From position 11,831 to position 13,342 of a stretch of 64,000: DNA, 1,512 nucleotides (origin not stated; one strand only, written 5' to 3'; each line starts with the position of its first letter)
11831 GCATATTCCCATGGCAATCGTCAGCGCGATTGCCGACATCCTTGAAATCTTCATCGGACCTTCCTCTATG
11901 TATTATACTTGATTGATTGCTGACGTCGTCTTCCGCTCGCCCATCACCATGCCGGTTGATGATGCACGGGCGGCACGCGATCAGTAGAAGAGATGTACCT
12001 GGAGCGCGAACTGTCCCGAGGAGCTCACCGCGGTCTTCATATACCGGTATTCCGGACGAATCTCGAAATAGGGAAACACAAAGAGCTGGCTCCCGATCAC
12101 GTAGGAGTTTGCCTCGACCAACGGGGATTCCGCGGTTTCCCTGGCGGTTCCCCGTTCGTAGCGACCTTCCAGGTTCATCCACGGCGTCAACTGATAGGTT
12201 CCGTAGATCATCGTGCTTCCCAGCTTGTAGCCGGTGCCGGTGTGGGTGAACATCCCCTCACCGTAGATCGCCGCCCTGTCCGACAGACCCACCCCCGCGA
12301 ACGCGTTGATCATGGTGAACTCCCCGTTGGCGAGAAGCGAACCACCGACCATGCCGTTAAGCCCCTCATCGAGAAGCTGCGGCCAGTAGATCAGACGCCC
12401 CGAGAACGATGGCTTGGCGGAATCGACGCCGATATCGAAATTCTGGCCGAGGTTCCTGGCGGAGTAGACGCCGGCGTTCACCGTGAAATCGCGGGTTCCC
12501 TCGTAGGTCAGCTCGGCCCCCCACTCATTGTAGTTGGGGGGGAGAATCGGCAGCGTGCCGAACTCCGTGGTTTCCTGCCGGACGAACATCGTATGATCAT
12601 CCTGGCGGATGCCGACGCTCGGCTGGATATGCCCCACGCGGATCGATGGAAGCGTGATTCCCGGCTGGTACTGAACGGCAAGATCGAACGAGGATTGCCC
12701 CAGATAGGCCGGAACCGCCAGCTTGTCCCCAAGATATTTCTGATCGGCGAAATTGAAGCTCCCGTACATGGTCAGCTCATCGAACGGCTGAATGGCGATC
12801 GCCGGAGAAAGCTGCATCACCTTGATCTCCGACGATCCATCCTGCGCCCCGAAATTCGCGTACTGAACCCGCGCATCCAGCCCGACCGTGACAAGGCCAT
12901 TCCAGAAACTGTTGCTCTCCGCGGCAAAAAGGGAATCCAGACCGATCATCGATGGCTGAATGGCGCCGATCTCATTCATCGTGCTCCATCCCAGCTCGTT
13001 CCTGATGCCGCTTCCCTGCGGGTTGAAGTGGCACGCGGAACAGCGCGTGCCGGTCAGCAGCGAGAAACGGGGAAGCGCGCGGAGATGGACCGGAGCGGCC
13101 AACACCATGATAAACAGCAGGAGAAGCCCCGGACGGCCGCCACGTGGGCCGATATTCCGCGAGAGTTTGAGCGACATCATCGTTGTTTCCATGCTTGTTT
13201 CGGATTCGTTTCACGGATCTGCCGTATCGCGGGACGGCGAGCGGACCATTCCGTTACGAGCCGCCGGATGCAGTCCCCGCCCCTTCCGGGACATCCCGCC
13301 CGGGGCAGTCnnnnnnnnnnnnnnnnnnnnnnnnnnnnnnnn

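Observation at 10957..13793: Operon of a TAT-exported Rieske lipoprotein plus an outer-membrane beta-barrel with an N-terminal CXXCH haem motif (Cyc2-like fused cytochrome-porin), YceI and a small membrane protein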

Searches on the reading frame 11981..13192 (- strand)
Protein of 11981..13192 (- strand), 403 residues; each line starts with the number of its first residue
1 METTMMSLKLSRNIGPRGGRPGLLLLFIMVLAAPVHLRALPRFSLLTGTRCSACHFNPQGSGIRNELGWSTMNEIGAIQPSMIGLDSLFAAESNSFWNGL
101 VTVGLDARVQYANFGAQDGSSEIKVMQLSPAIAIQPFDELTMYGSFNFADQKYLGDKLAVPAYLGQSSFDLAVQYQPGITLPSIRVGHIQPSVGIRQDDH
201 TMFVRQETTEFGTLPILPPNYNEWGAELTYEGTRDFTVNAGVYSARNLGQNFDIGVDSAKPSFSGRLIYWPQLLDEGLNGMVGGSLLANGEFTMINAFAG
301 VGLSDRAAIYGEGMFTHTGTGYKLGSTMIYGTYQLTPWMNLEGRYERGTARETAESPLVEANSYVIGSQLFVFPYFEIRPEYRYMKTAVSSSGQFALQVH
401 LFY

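Call 3: search_protein_families(library=pfam, proteins=[window:11981-13192:-], max_evalue=0.1)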
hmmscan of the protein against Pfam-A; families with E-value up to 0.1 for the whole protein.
window:11981-13192:- (403 aa): 0 families

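Call 4: search_protein_families(library=ncbifam, proteins=[window:11981-13192:-], max_evalue=0.1)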
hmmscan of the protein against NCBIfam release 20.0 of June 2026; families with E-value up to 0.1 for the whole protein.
window:11981-13192:- (403 aa): 1 family
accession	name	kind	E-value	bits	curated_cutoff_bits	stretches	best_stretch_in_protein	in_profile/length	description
NF005310.0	PRK06842.1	equivalog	0.029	14.1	238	1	256-286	73-104/185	Fe-S-containing hydro-lyase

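Call 5: find_homologous_proteins(query=window:11981-13192:-, max_evalue=0.001)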
Query window:11981-13192:- (403 aa): 108 proteins with E <= 0.001 among 4063 candidates.
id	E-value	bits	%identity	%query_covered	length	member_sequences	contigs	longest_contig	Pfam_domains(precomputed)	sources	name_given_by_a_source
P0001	8.5e-253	856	93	100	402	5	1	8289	-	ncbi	ncbi:MAG: hypothetical protein ABIR47_13075 [Candidatus Kapaibacterium sp.]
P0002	1.8e-136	473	57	91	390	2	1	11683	-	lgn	-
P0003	1.9e-136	473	56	91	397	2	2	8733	-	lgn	-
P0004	6.7e-136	471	55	95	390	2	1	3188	-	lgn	-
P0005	2.7e-135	469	53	97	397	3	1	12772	-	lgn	-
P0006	3.0e-132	459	53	100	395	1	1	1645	-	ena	-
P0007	3.6e-130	453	56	91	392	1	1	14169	-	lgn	-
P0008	4.1e-130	452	55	95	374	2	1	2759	-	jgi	jgi:hypothetical protein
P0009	2.0e-129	450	52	100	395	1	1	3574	-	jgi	-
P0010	5.0e-121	423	50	94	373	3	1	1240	-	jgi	jgi:hypothetical protein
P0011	1.4e-119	418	52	95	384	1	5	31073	PF07642.18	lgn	-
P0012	2.9e-119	417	52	93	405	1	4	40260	-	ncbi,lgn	-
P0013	3.4e-118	413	50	92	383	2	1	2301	-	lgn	-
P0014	1.8e-117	411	51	94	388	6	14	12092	-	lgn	-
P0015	1.1e-115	405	51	92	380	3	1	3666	-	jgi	jgi:hypothetical protein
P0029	4.5e-102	360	46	94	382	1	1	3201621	-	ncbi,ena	-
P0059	1.0e-89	319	43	94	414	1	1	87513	-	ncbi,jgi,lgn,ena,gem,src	-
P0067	3.3e-88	314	41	93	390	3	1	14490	-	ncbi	-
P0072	2.0e-86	309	40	94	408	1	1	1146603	-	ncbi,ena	-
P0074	4.4e-86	307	41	100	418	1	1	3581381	-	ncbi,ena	-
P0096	8.8e-69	250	38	93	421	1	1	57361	-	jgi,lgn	jgi:hypothetical protein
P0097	6.0e-68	248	38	91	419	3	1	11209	-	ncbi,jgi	jgi:hypothetical protein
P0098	7.7e-67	244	36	94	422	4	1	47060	-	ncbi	-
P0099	1.4e-66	243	40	82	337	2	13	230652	-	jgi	jgi:hypothetical protein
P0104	1.1e-53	201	33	93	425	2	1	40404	-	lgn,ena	-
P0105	2.9e-53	199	34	90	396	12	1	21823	-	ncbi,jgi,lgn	jgi:hypothetical protein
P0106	1.6e-51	194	34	91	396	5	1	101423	-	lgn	-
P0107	5.6e-51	192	32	95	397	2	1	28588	-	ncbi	-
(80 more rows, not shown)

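Call 15: find_encoding_contigs(protein=P0029, flank=8000, max_places=2)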
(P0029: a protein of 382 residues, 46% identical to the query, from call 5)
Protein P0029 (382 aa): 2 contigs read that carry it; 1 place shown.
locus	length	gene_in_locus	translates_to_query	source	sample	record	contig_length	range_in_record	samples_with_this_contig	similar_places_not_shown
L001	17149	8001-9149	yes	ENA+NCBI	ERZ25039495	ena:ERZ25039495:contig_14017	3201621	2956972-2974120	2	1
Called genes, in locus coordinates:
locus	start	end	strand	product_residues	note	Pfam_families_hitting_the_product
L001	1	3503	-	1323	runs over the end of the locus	PF17517:IgGFc_binding, PF22544:HYDIN_VesB_CFA65-like_Ig (faint), PF15780:ASH (faint)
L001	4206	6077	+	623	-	PF13385:Laminin_G_3 (weak), PF18962:Por_Secre_tail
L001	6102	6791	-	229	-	PF00561:Abhydrolase_1, PF00975:Thioesterase (weak), PF07819:PGAP1 (faint), PF12146:Hydrolase_4, PF12697:Abhydrolase_6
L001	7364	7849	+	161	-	PF00355:Rieske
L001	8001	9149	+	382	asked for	-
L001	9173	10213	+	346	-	PF13442:Cytochrome_CBB3 (faint), PF07635:PSCyt1 (faint)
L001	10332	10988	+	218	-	PF04264:YceI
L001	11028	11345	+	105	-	PF09534:Trp_oprn_chp (weak)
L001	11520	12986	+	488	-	-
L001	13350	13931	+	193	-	-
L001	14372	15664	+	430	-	PF00149:Metallophos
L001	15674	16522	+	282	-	PF13482:RNase_H_2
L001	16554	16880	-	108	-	-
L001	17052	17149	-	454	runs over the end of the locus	PF00180:Iso_dh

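Call 16: find_encoding_contigs(protein=P0074, flank=8000, max_places=2)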
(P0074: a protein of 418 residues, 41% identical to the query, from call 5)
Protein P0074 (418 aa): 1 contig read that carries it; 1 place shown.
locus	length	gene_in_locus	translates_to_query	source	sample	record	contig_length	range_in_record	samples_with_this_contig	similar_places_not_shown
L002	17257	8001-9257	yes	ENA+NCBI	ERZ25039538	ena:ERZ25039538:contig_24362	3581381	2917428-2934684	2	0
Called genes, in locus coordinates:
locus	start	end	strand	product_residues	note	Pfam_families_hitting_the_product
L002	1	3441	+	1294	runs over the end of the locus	PF22544:HYDIN_VesB_CFA65-like_Ig (faint)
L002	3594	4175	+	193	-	PF04542:Sigma70_r2, PF08281:Sigma70_r4_2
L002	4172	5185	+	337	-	-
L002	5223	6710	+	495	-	-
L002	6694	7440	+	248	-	PF01810:LysE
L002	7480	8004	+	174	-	PF00355:Rieske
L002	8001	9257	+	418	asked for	-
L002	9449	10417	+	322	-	-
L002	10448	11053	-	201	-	-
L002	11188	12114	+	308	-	PF00226:DnaJ, PF01556:DnaJ_C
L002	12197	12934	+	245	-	-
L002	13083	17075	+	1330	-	PF15902:Sortilin-Vps10 (weak), PF18962:Por_Secre_tail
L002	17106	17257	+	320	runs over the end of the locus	PF02541:Ppx-GppA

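Call 17: find_encoding_contigs(protein=P0106, flank=8000, max_places=2)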
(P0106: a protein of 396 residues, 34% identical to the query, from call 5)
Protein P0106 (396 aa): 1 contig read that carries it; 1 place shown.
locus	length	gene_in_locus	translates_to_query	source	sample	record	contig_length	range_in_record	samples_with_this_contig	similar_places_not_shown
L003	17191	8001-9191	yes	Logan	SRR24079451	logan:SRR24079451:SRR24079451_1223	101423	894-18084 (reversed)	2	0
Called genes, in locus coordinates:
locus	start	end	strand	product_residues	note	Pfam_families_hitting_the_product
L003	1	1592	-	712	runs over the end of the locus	PF00691:OmpA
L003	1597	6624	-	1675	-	PF15780:ASH (faint), PF22067:Cep192_D3 (faint), PF22073:Cep192_D4 (faint), PF12371:TMEM131_like_N (faint), PF24798:Ig-CFAP74_4th (faint), PF22544:HYDIN_VesB_CFA65-like_Ig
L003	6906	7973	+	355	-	PF14522:Cytochrome_C7 (faint), PF22113:Mtrc-MtrF_II-IV_dom (faint)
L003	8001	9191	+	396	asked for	-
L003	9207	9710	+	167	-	PF00355:Rieske (weak)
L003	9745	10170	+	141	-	-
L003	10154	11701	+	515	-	PF14522:Cytochrome_C7 (faint), PF09699:Paired_CXXCH_1 (faint), PF14537:Cytochrom_c3_2 (weak)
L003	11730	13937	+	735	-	PF01292:Ni_hydr_CYTB, PF03264:Cytochrom_NNT, PF14522:Cytochrome_C7 (faint)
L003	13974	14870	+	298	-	PF02899:Phage_int_SAM_1, PF13102:Phage_int_SAM_5, PF13495:Phage_int_SAM_4, PF00589:Phage_integrase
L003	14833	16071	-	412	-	PF13742:tRNA_anti_2, PF01336:tRNA_anti-codon, PF02601:Exonuc_VII_L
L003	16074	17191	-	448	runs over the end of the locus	PF05496:RuvB_N, PF14532:Sigma54_activ_2 (faint), PF00004:AAA, PF13173:AAA_14, PF16193:AAA_assoc_2, PF12002:MgsA_C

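Call 18: find_encoding_contigs(protein=P0096, flank=8000, max_places=2)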
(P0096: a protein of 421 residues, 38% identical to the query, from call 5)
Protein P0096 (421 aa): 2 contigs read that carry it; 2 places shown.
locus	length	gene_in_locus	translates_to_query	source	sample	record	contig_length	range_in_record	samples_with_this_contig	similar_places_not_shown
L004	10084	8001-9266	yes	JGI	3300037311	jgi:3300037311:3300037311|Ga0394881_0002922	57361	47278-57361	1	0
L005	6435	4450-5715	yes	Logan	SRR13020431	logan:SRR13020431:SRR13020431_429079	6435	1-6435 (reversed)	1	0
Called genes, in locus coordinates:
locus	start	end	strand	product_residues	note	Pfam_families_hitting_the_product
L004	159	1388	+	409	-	PF00180:Iso_dh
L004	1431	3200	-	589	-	PF00672:HAMP (weak), PF00015:MCPsignal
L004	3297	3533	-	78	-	-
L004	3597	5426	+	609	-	PF01225:Mur_ligase, PF08245:Mur_ligase_M, PF02875:Mur_ligase_C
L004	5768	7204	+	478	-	PF00180:Iso_dh, PF18324:Isocitrate_DH_C_bact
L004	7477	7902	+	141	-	-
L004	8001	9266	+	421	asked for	-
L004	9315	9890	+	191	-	PF00355:Rieske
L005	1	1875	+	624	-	?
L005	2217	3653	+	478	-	PF00180:Iso_dh, PF18324:Isocitrate_DH_C_bact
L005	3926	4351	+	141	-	-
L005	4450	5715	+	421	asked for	-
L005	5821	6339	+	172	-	PF00355:Rieske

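Call 19: find_encoding_contigs(protein=P0104, flank=8000, max_places=2)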
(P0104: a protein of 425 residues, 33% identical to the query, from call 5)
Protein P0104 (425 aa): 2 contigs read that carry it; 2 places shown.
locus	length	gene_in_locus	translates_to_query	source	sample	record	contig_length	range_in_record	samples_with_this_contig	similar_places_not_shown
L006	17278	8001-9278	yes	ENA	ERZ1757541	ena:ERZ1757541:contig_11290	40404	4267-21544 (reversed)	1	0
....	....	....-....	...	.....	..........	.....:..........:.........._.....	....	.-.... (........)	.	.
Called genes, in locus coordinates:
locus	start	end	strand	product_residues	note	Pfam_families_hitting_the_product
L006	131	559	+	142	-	PF02699:YajC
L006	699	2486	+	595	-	PF21760:SecD_1st, PF22599:SecDF_P1_head, PF02355:SecD_SecF_C, PF00873:ACR_tran (weak)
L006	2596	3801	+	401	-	PF07549:Sec_GG (weak), PF02355:SecD_SecF_C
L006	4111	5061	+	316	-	PF01368:DHH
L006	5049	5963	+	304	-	PF02272:DHHA1, PF17768:RecJ_OB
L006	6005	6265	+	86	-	-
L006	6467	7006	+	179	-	-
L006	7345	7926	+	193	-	PF00355:Rieske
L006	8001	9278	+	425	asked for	-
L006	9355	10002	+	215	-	PF04264:YceI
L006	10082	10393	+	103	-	-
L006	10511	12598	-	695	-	PF01138:RNase_PH, PF03725:RNase_PH_C, PF03726:PNPase, PF01138:RNase_PH, PF00013:KH_1, PF00575:S1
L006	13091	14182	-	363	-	-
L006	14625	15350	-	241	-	-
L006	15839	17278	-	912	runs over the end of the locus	PF03544:TonB_C, PF14686:fn3_3 (weak), PF13620:CarboxypepD_reg, PF17210:SdrD_B (weak), PF22904:NOMO1-like_2nd (weak), PF07715:Plug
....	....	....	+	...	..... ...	-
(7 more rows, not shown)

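Call 20: predict_structure(alignment_id=A1)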
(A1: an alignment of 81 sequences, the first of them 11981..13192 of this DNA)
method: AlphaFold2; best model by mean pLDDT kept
length: 403 residues; sequences in the alignment: 81
mean_pLDDT: 87.5   pTM: 0.81
mean pLDDT of the five models: 87.5, 87.5, 87.2, 85.6, 85.1
residues with pLDDT >= 90: 261; 70-90: 103; 50-70: 13; < 50: 26
segments of 3 or more residues with pLDDT < 50: 1-13, 15-17, 36-45
pLDDT, mean of each block of 10 residues (from residue 1): 40 50 76 51 52 84 88 90 89 92 96 83 94 97 94 82 89 95 97 85 89 90 97 92 96 91 97 86 97 97 87 96 96 93 97 93 97 96 95 95 92
secondary structure, 60 per line:
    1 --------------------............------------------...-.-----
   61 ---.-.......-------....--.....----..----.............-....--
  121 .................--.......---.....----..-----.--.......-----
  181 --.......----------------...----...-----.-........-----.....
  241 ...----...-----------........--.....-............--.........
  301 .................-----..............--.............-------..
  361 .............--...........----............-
elements in order: H21-32 H66-72 H80-83 H86-90 E101-113 H115-118 E121-137 E140-146 H151-154 E169-175 E183-189 E206-208 E213-215 E223-230 E236-243 E262-269 E278-289 E292-303 E307-317 E323-336 E339-351 E359-373 E376-386 E391-402

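Call 33: search_protein_representatives(alignment_id=A1)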
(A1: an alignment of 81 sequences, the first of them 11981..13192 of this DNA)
Query: 81 sequences, 385 profile positions. Proteins with E-value up to 0.001 (for the whole library): 1431; up to 1e-10: 434; up to 1e-30: 147. The best 150 are listed.
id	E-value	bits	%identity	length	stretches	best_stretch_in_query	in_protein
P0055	3.0e-169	579.5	-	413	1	8-385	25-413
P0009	1.0e-167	574.5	-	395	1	6-385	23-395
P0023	3.8e-162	556.1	-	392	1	1-385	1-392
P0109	2.0e-148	510.9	-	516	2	75-385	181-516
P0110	3.4e-126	437.8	-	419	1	9-385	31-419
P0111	3.7e-124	431.1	-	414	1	7-385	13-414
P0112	5.4e-122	424.0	-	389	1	9-385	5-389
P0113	9.6e-120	416.6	-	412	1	9-385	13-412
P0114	1.6e-118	412.6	-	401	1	6-385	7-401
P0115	1.5e-117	409.4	-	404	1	6-385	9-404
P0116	3.9e-117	408.0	-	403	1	9-385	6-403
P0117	5.7e-116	404.2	-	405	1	9-385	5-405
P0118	2.6e-114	398.7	-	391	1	6-385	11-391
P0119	4.8e-114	397.8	-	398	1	7-385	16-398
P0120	3.0e-112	391.9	-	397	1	8-385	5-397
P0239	3.0e-35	138.4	-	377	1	8-385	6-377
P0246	3.0e-33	131.9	-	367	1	11-385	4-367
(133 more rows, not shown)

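Call 46: find_related_loci(query=A1, collection=metagenome_contigs, flank=6000)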
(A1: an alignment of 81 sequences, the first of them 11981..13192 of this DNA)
Query A1 (403 aa) in metagenome_contigs; peptide patterns used: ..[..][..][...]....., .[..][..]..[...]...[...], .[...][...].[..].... (x = any residue, [..] = any of these).
298 stretches matched a pattern; 111 encode a relative of the query (tblastn E <= 1e-3); the best 80 are kept; 80 distinct loci.
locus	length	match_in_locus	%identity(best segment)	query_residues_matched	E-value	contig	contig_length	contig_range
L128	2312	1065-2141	58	34-403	9e-156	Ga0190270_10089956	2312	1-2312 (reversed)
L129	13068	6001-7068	56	37-403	6e-139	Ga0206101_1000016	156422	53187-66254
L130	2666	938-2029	53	29-403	3e-144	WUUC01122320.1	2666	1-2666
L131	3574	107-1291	52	1-403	4e-139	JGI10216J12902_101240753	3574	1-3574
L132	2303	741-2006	42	1-403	2e-104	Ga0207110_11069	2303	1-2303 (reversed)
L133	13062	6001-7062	46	39-403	5e-97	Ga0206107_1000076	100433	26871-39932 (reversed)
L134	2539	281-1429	44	39-403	3e-100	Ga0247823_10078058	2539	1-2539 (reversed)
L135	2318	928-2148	43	11-402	6e-100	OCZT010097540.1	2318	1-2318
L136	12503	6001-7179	43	25-403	1e-95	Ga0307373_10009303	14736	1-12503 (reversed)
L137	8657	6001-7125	43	37-403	2e-95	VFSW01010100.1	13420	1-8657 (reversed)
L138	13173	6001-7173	43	25-403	4e-95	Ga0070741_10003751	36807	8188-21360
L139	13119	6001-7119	44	39-403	4e-94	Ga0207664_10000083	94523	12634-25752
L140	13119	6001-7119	44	39-403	4e-94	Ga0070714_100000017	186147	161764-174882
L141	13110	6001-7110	43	39-403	9e-93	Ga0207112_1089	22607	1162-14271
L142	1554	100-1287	41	17-403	1e-90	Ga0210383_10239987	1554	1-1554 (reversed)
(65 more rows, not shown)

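Call 57: list_cluster_members(proteins=[P0105, P0107, P0098, P0097, P0059, P0072, P0074, P0029, P0067, P0012])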
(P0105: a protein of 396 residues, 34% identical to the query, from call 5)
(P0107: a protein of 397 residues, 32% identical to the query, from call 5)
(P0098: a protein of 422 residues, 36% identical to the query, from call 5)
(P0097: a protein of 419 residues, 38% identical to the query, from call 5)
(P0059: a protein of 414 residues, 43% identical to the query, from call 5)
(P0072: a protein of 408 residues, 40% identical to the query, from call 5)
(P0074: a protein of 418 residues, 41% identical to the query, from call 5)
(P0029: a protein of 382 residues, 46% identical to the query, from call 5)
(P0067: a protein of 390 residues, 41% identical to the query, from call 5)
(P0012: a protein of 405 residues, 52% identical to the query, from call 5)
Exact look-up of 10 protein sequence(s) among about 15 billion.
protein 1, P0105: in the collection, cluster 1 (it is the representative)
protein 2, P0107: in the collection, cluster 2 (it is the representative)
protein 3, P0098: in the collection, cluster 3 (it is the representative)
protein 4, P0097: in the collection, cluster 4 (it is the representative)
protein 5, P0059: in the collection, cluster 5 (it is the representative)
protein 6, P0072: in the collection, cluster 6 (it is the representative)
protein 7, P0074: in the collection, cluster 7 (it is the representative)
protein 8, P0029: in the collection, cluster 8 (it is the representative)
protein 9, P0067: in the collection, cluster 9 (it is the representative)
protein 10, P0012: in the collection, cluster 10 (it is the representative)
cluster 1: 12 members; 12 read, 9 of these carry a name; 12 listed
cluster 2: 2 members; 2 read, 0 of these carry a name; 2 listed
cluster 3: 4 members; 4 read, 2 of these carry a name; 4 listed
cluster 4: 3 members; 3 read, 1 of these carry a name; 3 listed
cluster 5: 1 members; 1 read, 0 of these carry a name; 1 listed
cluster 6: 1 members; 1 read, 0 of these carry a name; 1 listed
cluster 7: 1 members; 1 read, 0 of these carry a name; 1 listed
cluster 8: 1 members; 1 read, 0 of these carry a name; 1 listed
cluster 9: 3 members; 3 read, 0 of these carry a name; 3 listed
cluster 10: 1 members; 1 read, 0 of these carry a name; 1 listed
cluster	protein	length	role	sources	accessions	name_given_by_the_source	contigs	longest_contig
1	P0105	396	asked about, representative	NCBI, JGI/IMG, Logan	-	hypothetical protein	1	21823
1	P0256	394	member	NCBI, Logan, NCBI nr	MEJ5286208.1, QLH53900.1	MAG: hypothetical protein CH6_2337 [Candidatus Kapaibacterium sp.] | MAG: hypothetical protein CH6_2337 [Candidatus Kapabacteria bacterium]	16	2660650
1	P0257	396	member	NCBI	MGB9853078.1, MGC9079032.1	MAG: hypothetical protein ACPLPX_09495 [Candidatus Kapaibacteriota bacterium]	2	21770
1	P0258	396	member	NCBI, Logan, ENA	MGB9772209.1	MAG: hypothetical protein ACPLX7_09610 [Candidatus Kapaibacteriota bacterium]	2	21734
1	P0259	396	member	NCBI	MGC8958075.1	MAG: hypothetical protein ACP5LT_09700 [Candidatus Kapaibacteriota bacterium]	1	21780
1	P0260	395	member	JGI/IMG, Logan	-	hypothetical protein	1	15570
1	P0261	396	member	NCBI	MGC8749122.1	MAG: hypothetical protein ACP5RR_09655 [Candidatus Kapaibacteriota bacterium]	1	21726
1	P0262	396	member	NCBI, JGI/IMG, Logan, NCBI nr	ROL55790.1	hypothetical protein D9V84_10585 [Bacteroidetes/Chlorobi group bacterium Naka2016] | hypothetical protein | MAG: hypothetical protein D9V84_10585 [Bacteroidetes/Chlorobi group bacterium Naka2016]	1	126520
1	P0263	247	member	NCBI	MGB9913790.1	MAG: hypothetical protein ACPLRO_10530, partial [Candidatus Kapaibacteriota bacterium]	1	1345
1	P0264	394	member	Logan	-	-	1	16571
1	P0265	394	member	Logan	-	-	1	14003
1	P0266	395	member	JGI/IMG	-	-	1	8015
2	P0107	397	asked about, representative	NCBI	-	-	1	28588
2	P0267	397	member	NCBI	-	-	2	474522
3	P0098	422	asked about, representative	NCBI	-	-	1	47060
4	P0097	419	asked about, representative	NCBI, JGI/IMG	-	hypothetical protein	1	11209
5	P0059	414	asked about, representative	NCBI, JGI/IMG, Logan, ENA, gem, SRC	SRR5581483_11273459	-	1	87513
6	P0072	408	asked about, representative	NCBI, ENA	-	-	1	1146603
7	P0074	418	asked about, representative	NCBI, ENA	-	-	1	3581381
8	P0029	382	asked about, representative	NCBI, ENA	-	-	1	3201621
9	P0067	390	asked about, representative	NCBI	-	-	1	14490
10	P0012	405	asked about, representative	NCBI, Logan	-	-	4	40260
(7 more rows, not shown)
